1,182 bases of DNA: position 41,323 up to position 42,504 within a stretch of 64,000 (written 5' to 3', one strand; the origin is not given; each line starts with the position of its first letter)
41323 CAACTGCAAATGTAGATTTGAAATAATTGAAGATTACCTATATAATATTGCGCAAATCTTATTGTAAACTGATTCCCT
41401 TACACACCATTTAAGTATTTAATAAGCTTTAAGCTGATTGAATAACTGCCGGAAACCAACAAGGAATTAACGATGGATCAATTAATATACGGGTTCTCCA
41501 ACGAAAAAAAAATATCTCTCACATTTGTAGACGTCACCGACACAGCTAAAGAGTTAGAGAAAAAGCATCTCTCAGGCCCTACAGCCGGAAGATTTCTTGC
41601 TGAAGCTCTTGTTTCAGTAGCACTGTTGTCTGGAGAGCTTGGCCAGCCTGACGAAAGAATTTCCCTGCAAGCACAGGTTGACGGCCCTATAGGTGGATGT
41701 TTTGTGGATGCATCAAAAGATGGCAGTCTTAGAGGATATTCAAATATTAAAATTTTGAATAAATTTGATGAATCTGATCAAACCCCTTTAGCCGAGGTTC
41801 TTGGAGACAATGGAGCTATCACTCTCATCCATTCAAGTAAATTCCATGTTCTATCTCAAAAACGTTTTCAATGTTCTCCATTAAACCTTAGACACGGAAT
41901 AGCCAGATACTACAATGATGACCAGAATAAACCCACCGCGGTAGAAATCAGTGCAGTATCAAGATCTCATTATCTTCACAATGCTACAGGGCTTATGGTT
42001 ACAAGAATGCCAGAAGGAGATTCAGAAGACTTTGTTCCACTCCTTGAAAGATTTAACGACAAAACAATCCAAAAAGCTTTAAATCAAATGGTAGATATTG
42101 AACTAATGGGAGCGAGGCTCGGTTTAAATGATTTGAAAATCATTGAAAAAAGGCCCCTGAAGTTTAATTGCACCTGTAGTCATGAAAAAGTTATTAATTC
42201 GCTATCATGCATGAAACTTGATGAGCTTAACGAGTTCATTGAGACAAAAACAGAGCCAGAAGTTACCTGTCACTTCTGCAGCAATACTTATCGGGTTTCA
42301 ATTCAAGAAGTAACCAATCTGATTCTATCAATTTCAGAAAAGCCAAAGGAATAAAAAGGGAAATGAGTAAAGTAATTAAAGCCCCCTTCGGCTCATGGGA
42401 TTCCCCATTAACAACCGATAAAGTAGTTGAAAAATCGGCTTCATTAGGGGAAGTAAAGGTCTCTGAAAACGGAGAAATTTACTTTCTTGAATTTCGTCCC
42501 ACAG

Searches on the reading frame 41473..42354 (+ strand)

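Call 17: search_protein_families(library=pfam, proteins=[window:41473-42354:+], max_evalue=0.00001)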
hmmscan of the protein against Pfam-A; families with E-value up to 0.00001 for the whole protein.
window:41473-42354:+ (293 aa): 1 family
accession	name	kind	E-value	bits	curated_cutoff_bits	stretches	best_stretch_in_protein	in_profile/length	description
PF01430.24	HSP33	-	1.4e-44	153.1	21.4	1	2-275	1-272/273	Hsp33 protein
